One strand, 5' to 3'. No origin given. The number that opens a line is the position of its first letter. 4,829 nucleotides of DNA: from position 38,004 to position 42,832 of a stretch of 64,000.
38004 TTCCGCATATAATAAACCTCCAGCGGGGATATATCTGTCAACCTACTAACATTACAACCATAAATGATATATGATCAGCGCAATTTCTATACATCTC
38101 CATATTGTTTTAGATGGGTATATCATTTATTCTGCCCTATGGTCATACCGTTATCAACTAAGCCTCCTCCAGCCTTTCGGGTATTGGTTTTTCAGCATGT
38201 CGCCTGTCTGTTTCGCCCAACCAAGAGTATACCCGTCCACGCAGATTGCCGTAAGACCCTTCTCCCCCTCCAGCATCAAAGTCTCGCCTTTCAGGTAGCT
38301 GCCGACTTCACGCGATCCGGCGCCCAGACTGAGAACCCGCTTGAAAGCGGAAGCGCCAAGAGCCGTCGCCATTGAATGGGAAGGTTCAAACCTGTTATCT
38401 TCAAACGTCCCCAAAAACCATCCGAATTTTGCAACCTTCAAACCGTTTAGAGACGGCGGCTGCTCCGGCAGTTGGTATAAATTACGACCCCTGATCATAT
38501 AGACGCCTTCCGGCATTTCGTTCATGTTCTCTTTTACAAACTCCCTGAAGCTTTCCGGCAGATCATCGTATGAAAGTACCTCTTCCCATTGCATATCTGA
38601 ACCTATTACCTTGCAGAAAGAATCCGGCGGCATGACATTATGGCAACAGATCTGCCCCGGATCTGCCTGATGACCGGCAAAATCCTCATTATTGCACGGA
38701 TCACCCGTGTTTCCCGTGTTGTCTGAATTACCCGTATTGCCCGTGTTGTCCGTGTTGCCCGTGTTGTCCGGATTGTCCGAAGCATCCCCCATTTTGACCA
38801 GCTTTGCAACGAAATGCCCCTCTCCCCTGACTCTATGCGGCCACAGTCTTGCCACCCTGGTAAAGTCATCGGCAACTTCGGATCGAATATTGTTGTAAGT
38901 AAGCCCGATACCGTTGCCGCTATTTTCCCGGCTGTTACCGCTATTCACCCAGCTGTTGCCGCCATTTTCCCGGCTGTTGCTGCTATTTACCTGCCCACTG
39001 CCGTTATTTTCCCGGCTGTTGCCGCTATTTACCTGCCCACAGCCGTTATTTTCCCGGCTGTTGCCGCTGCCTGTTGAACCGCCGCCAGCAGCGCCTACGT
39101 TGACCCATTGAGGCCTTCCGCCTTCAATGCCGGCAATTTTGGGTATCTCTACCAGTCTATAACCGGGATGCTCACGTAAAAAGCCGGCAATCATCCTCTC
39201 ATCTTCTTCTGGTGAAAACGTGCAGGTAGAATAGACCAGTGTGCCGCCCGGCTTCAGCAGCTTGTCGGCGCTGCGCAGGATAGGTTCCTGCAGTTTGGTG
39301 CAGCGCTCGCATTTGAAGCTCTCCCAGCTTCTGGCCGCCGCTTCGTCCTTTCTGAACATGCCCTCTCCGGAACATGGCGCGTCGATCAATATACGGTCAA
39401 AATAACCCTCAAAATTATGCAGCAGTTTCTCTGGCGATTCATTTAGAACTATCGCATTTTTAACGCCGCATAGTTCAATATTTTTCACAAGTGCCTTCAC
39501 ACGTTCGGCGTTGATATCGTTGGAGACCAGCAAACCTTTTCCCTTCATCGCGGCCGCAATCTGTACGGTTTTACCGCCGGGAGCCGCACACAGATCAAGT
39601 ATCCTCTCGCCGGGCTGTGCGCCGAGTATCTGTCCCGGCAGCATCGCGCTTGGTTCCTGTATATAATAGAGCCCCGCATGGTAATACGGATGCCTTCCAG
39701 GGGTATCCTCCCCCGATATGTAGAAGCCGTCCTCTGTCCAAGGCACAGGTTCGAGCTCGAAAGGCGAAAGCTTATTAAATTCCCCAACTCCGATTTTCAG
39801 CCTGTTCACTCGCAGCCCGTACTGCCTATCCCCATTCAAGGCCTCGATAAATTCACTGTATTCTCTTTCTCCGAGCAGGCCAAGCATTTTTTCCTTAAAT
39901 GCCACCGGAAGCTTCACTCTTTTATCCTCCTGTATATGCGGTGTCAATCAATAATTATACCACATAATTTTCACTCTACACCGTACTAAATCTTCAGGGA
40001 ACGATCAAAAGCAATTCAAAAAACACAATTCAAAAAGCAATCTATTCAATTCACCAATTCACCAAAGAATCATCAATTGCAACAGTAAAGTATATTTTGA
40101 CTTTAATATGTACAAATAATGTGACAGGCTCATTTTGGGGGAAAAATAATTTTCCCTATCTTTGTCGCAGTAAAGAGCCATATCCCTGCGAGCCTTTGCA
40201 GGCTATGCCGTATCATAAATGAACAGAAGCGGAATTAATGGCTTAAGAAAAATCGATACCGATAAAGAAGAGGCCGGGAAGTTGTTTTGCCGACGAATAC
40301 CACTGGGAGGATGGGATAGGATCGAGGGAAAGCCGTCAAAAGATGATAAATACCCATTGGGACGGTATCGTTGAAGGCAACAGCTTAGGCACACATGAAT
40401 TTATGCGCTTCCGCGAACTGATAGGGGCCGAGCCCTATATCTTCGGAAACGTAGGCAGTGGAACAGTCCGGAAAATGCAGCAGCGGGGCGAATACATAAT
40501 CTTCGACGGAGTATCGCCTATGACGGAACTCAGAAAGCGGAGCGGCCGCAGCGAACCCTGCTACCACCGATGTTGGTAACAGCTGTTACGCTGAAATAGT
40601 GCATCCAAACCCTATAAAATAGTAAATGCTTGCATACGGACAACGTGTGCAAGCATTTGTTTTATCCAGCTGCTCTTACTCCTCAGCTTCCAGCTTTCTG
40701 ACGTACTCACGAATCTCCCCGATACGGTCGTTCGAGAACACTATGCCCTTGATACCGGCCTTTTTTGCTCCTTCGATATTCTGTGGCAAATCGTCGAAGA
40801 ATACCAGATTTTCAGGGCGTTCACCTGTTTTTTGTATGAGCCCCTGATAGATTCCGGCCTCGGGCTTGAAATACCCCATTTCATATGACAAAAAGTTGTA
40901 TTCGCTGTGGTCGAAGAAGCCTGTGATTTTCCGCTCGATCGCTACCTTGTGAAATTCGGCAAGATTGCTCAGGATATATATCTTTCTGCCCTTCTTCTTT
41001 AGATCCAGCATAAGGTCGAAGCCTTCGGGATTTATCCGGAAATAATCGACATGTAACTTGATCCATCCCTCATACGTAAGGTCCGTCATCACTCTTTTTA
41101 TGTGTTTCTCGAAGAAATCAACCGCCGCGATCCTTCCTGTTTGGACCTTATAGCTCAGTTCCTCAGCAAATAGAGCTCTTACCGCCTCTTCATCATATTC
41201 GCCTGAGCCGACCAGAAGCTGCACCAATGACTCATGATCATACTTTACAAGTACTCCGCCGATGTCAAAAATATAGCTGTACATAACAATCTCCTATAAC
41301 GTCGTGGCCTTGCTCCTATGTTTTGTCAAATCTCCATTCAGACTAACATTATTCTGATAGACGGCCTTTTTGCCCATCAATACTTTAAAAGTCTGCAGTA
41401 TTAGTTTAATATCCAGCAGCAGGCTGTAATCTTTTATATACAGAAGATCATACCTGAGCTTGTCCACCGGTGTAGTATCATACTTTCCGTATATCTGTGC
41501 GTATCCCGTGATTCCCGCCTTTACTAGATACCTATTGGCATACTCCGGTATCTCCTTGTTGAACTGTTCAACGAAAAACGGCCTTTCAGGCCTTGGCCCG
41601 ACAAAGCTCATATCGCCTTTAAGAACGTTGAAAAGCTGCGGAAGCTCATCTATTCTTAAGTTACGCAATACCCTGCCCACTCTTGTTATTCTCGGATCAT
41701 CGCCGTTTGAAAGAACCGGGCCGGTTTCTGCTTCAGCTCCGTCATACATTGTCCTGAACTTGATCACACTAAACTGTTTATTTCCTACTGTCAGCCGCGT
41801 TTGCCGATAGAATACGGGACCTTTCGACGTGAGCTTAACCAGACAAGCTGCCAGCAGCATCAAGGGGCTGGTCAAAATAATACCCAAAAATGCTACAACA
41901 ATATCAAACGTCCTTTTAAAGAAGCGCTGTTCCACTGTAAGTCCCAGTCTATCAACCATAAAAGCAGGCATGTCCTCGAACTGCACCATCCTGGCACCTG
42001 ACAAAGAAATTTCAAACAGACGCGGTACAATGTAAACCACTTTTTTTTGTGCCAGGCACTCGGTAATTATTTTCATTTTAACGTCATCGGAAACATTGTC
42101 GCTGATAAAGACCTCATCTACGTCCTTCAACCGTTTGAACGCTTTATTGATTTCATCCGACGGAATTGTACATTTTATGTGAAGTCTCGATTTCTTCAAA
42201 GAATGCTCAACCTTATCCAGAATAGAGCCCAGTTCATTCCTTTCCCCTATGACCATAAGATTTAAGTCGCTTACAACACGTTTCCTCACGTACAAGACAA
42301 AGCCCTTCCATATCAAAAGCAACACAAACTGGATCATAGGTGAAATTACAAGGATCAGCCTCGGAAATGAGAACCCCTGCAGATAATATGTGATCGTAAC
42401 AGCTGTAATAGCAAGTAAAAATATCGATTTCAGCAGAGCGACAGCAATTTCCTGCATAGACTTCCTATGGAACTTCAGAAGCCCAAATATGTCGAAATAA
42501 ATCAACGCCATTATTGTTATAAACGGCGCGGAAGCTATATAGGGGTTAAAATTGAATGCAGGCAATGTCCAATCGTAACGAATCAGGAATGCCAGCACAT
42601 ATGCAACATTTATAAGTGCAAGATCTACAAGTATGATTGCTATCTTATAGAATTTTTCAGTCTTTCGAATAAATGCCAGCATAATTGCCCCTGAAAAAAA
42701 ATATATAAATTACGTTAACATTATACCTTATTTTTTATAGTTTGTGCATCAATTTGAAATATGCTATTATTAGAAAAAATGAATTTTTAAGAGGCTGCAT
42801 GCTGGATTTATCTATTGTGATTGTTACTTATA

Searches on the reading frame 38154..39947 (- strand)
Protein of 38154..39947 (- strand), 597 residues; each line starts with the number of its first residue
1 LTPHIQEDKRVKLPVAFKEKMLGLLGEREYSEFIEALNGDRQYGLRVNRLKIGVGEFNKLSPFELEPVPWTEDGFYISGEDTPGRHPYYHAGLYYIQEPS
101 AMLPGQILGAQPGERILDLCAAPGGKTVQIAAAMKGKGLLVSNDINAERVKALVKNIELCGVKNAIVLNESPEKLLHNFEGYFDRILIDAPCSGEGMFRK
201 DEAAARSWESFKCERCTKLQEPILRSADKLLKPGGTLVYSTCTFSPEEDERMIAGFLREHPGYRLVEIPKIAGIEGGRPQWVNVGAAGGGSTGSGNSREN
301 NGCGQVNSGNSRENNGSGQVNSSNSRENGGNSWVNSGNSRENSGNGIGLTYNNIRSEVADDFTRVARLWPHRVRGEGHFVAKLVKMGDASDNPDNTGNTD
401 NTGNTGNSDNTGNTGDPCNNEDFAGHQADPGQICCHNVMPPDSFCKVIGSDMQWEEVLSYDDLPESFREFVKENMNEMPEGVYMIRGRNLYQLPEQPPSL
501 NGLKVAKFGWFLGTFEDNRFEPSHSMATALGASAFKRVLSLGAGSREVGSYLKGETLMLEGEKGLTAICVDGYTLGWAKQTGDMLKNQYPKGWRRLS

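Call 15: search_protein_families(library=pfam, proteins=[window:38154-39947:-], max_evalue=0.0001)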
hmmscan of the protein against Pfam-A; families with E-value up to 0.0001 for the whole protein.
window:38154-39947:- (597 aa): 6 families
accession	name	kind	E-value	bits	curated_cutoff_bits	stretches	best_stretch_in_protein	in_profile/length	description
PF01189.24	Methyltr_RsmB-F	-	1.5e-46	159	27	1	107-269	3-166/199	16S rRNA methyltransferase RsmB/F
PF17125.10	Methyltr_RsmF_N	-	1.2e-31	109.4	34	1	13-99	1-86/86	N-terminal domain of 16S rRNA methyltransferase RsmF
PF17126.11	RsmF_methylt_CI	-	1.6e-18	66.9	27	1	469-530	1-61/61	RsmF rRNA methyltransferase first C-terminal domain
PF13636.12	Methyltranf_PUA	-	7.7e-18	64.7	27.6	1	550-595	3-49/49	RNA-binding PUA-like domain of methyltransferase RsmF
PF01728.25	FtsJ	-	1.7e-07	31.7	24.1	1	111-259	20-154/181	FtsJ-like methyltransferase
PF13847.12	Methyltransf_31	-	1.5e-06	28.4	27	1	112-243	3-113/145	Methyltransferase domain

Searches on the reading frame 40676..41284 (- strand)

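Call 15: search_protein_families(library=pfam, proteins=[window:40676-41284:-], max_evalue=0.0001)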
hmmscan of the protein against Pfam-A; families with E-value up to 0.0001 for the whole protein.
window:40676-41284:- (202 aa): 2 families
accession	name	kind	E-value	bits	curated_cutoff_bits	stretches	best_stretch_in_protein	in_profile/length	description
PF00702.32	Hydrolase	-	1.5e-12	48.7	26.4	1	5-177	5-191/191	haloacid dehalogenase-like hydrolase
PF13419.12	HAD_2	-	7.6e-06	26.6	23.8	1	31-181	25-176/178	Haloacid dehalogenase-like hydrolase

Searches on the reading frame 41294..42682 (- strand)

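Call 15: search_protein_families(library=pfam, proteins=[window:41294-42682:-], max_evalue=0.0001)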
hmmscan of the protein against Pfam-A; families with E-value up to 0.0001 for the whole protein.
window:41294-42682:- (462 aa): 1 family
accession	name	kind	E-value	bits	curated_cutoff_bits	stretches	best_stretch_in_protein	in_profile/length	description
PF02397.22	Bac_transf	-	3e-65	219.5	27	1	256-436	1-178/179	Bacterial sugar transferase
